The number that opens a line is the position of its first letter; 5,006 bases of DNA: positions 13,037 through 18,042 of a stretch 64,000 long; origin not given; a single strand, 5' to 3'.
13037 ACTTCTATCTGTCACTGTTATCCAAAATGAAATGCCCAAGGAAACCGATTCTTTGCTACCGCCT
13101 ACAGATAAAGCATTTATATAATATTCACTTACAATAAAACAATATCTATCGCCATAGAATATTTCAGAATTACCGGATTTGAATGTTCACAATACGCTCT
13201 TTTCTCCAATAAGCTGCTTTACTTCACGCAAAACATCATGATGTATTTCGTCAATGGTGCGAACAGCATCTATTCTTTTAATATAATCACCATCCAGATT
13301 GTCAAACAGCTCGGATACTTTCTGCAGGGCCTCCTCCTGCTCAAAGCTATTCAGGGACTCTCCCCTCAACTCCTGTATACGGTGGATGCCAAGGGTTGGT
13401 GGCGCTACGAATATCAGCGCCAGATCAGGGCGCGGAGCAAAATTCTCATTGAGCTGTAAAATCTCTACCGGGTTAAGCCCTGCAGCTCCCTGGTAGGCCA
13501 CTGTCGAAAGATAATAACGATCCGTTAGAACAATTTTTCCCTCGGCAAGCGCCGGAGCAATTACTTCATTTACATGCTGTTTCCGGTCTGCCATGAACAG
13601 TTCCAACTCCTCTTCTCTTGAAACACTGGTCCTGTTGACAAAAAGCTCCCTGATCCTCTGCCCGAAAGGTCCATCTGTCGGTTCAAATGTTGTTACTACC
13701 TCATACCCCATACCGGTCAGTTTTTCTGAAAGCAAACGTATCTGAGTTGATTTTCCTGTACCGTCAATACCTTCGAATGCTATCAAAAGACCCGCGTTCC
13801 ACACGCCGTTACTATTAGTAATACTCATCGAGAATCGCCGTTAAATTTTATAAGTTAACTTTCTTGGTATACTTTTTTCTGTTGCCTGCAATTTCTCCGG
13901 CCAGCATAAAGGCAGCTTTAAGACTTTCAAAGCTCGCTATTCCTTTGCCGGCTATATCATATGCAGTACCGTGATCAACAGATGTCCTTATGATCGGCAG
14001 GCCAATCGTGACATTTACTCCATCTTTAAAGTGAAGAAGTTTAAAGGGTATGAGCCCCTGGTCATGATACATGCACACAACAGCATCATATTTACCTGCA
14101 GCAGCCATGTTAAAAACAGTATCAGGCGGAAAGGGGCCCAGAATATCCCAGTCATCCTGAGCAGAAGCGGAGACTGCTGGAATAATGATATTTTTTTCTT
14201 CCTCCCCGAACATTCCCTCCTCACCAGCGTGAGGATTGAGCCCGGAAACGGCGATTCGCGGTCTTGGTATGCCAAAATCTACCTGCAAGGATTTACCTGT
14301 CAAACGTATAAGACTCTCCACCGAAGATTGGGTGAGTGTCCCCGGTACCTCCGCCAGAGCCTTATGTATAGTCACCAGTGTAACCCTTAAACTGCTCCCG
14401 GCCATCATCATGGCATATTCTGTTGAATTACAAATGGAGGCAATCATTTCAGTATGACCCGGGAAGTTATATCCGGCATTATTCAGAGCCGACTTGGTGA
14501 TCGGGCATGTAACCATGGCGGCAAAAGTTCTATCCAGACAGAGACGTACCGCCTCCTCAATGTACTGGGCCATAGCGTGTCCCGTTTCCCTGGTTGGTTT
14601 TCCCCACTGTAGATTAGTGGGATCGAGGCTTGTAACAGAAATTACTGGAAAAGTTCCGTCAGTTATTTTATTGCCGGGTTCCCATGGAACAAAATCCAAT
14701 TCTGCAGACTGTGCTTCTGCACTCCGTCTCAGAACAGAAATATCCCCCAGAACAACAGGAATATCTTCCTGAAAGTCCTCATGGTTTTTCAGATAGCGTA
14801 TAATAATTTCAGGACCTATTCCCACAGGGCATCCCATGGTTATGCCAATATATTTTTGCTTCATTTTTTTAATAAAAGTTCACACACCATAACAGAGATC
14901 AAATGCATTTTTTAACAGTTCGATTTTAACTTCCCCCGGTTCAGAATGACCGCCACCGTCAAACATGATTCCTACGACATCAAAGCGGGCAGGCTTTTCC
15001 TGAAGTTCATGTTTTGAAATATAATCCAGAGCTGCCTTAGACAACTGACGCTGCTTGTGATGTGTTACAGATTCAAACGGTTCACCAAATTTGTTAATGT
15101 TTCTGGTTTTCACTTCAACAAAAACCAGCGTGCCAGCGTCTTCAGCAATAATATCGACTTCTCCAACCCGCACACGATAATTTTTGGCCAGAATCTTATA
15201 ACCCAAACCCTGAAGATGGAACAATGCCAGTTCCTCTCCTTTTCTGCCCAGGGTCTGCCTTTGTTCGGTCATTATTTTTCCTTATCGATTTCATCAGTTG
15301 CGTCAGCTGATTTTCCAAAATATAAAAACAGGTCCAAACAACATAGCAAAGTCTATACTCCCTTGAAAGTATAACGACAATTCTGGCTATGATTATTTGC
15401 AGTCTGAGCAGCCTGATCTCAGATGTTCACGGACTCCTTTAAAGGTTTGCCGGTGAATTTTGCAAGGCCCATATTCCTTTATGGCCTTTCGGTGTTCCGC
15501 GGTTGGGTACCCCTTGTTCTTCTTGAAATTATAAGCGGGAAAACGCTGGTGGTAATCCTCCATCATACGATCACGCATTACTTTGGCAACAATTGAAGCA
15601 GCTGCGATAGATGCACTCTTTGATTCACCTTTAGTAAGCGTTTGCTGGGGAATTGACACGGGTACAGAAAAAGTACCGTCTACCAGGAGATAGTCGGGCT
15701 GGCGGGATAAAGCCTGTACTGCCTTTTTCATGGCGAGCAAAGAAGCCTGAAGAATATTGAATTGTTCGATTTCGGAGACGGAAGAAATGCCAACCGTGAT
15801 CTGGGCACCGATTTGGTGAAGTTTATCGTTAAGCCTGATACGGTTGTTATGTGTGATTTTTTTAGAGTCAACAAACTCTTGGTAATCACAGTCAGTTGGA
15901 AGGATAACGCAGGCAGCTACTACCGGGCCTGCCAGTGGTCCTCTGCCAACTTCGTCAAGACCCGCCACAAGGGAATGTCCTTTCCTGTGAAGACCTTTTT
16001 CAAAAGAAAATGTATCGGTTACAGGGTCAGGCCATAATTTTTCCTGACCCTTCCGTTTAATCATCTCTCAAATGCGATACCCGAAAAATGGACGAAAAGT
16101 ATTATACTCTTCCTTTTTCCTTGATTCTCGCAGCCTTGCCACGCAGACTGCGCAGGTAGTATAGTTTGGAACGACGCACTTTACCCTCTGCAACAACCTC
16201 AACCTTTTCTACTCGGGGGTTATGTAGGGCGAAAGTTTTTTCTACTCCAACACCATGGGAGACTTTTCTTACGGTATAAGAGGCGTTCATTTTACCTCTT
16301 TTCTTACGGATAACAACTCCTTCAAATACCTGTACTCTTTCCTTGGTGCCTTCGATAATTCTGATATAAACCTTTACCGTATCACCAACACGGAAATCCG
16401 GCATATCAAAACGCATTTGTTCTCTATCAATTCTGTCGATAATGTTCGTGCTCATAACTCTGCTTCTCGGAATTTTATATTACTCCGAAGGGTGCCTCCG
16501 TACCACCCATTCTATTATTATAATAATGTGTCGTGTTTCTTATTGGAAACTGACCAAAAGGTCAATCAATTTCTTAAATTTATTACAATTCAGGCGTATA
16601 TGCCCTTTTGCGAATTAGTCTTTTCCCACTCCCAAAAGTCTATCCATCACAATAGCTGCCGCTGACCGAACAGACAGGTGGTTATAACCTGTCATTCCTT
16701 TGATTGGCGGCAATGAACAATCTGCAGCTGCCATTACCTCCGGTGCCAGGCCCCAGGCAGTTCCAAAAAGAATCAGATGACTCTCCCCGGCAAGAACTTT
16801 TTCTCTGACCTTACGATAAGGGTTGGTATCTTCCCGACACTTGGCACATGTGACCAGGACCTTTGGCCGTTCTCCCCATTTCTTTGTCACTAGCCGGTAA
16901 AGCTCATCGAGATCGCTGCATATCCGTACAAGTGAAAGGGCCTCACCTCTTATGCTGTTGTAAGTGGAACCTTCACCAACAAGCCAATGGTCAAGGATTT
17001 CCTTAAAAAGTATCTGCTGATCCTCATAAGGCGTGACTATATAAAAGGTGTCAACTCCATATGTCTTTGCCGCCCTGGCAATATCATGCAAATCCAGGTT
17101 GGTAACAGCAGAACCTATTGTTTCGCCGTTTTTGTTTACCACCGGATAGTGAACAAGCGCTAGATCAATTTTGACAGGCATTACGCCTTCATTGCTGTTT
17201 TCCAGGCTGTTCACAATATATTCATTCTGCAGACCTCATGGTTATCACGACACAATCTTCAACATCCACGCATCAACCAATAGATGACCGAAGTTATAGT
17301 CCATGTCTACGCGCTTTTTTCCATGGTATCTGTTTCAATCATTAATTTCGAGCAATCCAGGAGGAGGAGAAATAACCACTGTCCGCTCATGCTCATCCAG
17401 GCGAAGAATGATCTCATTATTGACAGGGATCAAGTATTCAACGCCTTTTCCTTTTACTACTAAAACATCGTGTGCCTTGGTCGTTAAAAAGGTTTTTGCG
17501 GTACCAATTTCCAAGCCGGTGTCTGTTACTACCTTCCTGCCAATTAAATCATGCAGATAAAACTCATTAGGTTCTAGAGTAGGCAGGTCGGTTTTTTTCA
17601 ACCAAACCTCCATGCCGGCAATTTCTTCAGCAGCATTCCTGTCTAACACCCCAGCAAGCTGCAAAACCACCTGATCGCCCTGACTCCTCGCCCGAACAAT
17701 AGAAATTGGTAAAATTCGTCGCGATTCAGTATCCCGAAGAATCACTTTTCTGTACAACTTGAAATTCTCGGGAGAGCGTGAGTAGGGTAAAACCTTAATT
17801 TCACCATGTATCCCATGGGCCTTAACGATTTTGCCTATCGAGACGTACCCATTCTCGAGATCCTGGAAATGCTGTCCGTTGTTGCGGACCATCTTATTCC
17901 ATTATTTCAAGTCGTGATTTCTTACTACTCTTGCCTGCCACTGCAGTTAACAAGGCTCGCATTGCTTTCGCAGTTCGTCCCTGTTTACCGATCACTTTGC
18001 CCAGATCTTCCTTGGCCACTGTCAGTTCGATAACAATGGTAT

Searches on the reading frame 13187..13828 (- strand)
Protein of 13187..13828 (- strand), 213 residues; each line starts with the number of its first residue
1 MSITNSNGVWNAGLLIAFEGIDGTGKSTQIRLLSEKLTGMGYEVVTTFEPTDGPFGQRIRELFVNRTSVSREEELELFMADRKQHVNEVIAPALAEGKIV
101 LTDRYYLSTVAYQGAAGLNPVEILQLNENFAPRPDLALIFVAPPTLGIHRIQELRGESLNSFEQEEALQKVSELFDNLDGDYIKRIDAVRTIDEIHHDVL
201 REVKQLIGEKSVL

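Call 6: search_protein_families(library=ncbifam, proteins=[window:13187-13828:-], max_evalue=0.01)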
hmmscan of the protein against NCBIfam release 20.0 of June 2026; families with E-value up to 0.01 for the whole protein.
window:13187-13828:- (213 aa): 5 families
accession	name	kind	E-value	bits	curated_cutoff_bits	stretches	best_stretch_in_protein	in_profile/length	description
TIGR00041.1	DTMP_kinase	equivalog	2e-45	154.9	83.25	1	12-199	3-196/196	dTMP kinase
NF005923.0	PRK07933.1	equivalog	3e-12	46.3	193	1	15-178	2-182/213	dTMP kinase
NF005250.0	PRK06761.1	equivalog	0.00026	20.1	270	1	15-49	5-39/282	hypothetical protein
TIGR03707.1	PPK2_P_aer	equivalog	0.0014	18.4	301.8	1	13-67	31-85/230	polyphosphate kinase 2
TIGR03708.1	poly_P_AMP_trns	equivalog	0.0074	15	547.65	0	13-52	299-338/493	polyphosphate:AMP phosphotransferase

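Call 7: search_protein_families(library=pfam, proteins=[window:13187-13828:-], max_evalue=0.01)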
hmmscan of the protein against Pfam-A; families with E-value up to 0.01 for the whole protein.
window:13187-13828:- (213 aa): 6 families
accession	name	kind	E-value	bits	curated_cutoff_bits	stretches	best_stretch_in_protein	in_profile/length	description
PF02223.23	Thymidylate_kin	-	6.7e-46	156.8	27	1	18-198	1-184/185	Thymidylate kinase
PF13521.12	AAA_28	-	4.2e-06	27.5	27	1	16-160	2-133/164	AAA domain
PF13207.12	AAA_17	-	0.00076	20.2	27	1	20-106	2-80/136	AAA domain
PF13401.12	AAA_22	-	0.0015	19.3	27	0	15-86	7-71/130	AAA domain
PF13238.12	AAA_18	-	0.0025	18.7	29.4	1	16-89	1-63/128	AAA domain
PF03976.20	PPK2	-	0.0079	16.2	22.3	0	14-56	32-74/229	Polyphosphate kinase 2 (PPK2)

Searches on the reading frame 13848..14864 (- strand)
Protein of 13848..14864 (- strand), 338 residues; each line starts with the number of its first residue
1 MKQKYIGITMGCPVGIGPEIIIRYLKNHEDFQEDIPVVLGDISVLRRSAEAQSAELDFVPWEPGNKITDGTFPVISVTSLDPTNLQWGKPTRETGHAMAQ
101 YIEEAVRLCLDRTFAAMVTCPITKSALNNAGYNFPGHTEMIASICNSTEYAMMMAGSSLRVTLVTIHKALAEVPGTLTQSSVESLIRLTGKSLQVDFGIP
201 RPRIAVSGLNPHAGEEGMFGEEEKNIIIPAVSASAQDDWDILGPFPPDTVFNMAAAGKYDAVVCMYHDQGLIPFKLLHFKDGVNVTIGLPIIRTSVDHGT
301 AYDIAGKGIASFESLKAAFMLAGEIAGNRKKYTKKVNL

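Call 6: search_protein_families(library=ncbifam, proteins=[window:13848-14864:-], max_evalue=0.01)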
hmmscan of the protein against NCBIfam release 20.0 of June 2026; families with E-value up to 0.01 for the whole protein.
window:13848-14864:- (338 aa): 7 families
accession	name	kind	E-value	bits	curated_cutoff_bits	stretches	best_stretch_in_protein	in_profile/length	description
TIGR00557.1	pdxA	equivalog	4.2e-116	387.9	290.35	1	6-325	2-319/320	4-hydroxythreonine-4-phosphate dehydrogenase PdxA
NF003699.0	PRK05312.1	equivalog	5.8e-108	361.2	378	1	3-331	4-338/340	4-hydroxythreonine-4-phosphate dehydrogenase PdxA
NF002992.0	PRK03743.1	equivalog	5.8e-88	295.3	470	1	1-327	2-329/333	4-hydroxythreonine-4-phosphate dehydrogenase PdxA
NF002891.0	PRK03371.1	equivalog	2.6e-85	286.6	583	1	3-325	2-325/326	D-threonate 4-phosphate dehydrogenase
NF002744.0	PRK02746.1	equivalog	1.3e-81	274.5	425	1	3-330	9-344/346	4-hydroxythreonine-4-phosphate dehydrogenase PdxA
NF002520.0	PRK01909.1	equivalog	1.6e-81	274.2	476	1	3-330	5-327/329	4-hydroxythreonine-4-phosphate dehydrogenase PdxA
NF003040.0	PRK03946.1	equivalog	1.1e-54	185.9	376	1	4-318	2-296/307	4-hydroxythreonine-4-phosphate dehydrogenase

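Call 7: search_protein_families(library=pfam, proteins=[window:13848-14864:-], max_evalue=0.01)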
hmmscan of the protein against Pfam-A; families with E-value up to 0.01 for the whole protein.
window:13848-14864:- (338 aa): 1 family
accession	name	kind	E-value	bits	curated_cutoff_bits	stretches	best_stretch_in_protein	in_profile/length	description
PF04166.17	PdxA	-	2.9e-109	365.3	27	1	35-322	4-286/286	Pyridoxal phosphate biosynthetic protein PdxA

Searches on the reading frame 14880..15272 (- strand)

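Call 8: search_protein_families(library=ncbifam, proteins=[window:14880-15272:-], max_evalue=1e-10)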
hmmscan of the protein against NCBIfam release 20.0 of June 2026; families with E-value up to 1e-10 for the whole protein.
window:14880-15272:- (130 aa): 21 families
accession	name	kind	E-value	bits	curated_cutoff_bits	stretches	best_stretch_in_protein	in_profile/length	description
NF011268.0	PRK14675.1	equivalog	1.5e-38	131.6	180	1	3-128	7-127/127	hypothetical protein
NF009154.0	PRK12497.3-3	equivalog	2e-37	128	109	1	1-110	5-114/123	YraN family protein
NF009150.0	PRK12497.1-3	equivalog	1.8e-29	102.2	81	1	3-124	3-117/118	YraN family protein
NF011273.0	PRK14680.1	equivalog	4.4e-27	94.7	199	1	3-126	3-120/134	hypothetical protein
NF011271.0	PRK14678.1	equivalog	1.4e-24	86.4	172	1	1-106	1-104/120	hypothetical protein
NF011280.0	PRK14688.1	equivalog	2.4e-24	85.7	230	1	1-124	1-118/121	hypothetical protein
NF009153.0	PRK12497.3-1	equivalog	3.1e-23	82.3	171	1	2-104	6-110/125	YraN family protein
NF011274.0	PRK14681.1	equivalog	2.5e-22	79.4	207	1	6-106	43-146/158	hypothetical protein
TIGR00252.1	TIGR00252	hypoth_equivalog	1.7e-21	76.4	69.05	1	6-110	7-107/123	YraN family protein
NF011277.0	PRK14684.1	equivalog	6.1e-21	74.7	199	1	5-105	5-106/120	hypothetical protein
NF011270.0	PRK14677.1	equivalog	5.7e-20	71.6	124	1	10-111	5-103/108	hypothetical protein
NF009151.0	PRK12497.1-5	equivalog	3.3e-19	69.4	124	1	6-103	14-110/126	YraN family protein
NF011267.0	PRK14674.1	equivalog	1.2e-18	67.5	232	1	6-104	5-104/133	hypothetical protein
NF009152.0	PRK12497.2-4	equivalog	3.5e-17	62.5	111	1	4-92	6-92/114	YraN family protein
NF011279.0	PRK14687.1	equivalog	1.1e-15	57.9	212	1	4-118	28-147/173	hypothetical protein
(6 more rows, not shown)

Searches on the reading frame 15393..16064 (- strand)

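Call 8: search_protein_families(library=ncbifam, proteins=[window:15393-16064:-], max_evalue=1e-10)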
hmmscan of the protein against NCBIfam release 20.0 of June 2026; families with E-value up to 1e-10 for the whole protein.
window:15393-16064:- (223 aa): 9 families
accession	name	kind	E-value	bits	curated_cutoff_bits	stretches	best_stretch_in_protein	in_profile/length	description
NF000594.1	PRK00015.1-1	equivalog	8.5e-81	271.3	243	1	15-213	53-250/251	ribonuclease HII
NF000595.1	PRK00015.1-3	equivalog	2.6e-68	229.8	167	1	32-213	3-186/188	ribonuclease HII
NF010537.0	PRK13925.1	equivalog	1.3e-61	207.7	252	1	28-210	7-194/200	ribonuclease HII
NF000596.1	PRK00015.1-4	equivalog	3.6e-61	206.3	251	1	32-215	1-184/186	ribonuclease HII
NF010538.0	PRK13926.1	equivalog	8.2e-56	189.6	285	1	14-216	5-206/213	ribonuclease HII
NF000598.1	PRK00015.2-2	equivalog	7.6e-53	179.2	273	1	18-211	7-203/203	ribonuclease HII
NF000600.1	PRK00015.2-4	equivalog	1e-43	149.4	364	1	21-212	18-211/212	ribonuclease HII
NF011119.0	PRK14550.1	equivalog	2.2e-22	80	350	1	33-209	2-186/204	ribonuclease HII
TIGR00729.1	TIGR00729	equivalog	9.8e-18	64.9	123.3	1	33-188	1-173/207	ribonuclease HII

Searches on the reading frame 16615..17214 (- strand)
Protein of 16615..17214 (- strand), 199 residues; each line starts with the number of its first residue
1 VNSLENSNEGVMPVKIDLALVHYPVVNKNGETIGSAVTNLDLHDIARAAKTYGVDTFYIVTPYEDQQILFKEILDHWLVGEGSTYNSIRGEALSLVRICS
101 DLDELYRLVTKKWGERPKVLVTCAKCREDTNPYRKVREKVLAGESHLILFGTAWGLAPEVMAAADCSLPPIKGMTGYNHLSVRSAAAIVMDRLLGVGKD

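Call 8: search_protein_families(library=ncbifam, proteins=[window:16615-17214:-], max_evalue=1e-10)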
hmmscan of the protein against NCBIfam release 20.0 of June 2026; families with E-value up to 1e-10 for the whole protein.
window:16615-17214:- (199 aa): 0 families

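Call 36: search_protein_families(library=pfam, proteins=[window:16615-17214:-], max_evalue=0.01)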
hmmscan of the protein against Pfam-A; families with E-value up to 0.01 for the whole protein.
window:16615-17214:- (199 aa): 1 family
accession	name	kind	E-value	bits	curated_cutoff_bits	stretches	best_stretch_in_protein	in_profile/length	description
PF09936.14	Methyltrn_RNA_4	-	7.4e-70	234.9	22.6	1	16-195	2-182/182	SAM-dependent RNA methyltransferase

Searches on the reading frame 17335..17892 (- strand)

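Call 8: search_protein_families(library=ncbifam, proteins=[window:17335-17892:-], max_evalue=1e-10)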
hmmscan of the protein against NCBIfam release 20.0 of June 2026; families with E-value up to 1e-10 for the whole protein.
window:17335-17892:- (185 aa): 5 families
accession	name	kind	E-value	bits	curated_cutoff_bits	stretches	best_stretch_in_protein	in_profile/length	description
TIGR02273.1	16S_RimM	equivalog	2.6e-42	144.1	66.2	1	17-180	2-166/166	ribosome maturation factor RimM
NF010403.0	PRK13829.1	equivalog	4.9e-26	91.2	145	1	17-182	8-171/177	16S rRNA-processing protein RimM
NF011186.0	PRK14592.1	equivalog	3.5e-20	72.5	190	1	13-177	2-163/171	16S rRNA-processing protein RimM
NF011184.0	PRK14590.1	equivalog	1.1e-15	57.6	189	1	14-174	3-167/176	16S rRNA-processing protein RimM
NF011185.0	PRK14591.1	equivalog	2.5e-12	47.2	223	1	15-174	4-163/169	16S rRNA-processing protein RimM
